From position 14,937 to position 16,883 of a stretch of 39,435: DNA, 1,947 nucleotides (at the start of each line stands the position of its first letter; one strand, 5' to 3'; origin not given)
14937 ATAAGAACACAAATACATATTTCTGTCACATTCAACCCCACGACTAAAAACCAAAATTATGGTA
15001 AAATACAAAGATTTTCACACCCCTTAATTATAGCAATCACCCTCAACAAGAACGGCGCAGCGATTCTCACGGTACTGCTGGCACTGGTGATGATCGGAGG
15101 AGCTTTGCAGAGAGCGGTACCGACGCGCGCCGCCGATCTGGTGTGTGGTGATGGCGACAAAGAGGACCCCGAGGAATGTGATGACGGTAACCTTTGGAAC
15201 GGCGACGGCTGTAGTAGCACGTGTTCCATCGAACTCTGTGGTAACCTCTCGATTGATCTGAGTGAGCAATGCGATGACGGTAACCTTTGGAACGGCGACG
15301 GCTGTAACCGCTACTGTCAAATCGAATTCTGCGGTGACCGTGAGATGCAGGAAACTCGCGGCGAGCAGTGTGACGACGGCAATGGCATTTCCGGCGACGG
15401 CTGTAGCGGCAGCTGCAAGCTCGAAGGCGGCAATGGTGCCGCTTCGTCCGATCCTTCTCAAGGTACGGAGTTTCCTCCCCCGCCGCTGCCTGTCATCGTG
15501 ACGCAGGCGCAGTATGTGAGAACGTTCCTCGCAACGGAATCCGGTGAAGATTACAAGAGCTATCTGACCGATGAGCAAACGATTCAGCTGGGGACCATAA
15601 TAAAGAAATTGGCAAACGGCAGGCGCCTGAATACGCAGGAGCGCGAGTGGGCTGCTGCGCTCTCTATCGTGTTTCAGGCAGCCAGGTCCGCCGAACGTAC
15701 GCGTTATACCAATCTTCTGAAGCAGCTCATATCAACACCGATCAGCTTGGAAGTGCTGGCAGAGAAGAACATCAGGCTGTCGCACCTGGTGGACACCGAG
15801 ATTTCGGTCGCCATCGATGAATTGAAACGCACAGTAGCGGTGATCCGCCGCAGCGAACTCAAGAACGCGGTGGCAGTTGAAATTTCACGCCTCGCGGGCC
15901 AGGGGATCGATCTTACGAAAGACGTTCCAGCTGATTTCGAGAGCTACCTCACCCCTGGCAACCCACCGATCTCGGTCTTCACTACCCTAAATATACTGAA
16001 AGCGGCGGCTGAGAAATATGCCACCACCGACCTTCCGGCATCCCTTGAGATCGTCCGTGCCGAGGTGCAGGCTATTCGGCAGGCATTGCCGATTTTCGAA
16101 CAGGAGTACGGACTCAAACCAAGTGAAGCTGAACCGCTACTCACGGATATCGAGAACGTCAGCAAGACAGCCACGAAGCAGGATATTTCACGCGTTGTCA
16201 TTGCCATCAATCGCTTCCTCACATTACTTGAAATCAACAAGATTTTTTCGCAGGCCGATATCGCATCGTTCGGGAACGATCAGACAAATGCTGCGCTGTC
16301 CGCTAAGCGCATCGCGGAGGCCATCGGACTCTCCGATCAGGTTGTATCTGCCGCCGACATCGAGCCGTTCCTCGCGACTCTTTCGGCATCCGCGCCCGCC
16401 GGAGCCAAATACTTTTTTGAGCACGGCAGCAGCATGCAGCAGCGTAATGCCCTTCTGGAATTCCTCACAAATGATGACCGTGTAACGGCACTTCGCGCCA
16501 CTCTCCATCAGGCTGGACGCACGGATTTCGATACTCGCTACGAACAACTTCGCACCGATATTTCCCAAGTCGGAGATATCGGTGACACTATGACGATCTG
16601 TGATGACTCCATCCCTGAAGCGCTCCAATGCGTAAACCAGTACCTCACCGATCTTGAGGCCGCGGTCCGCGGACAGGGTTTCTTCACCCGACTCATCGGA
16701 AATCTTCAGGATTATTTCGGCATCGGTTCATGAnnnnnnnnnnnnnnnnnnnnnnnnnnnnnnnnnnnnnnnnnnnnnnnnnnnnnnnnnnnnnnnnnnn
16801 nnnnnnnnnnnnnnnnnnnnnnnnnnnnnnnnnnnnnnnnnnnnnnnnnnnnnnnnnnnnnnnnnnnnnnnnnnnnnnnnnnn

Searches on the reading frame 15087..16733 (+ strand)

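Call 42: search_protein_families(library=pfam, proteins=[window:15087-16733:+], max_evalue=0.001)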
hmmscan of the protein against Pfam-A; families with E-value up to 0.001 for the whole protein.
window:15087-16733:+ (548 aa): 1 family
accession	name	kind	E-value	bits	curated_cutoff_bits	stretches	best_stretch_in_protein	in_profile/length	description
PF13948.11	DUF4215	-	2.6e-10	40.9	27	2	44-78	15-47/47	Domain of unknown function (DUF4215)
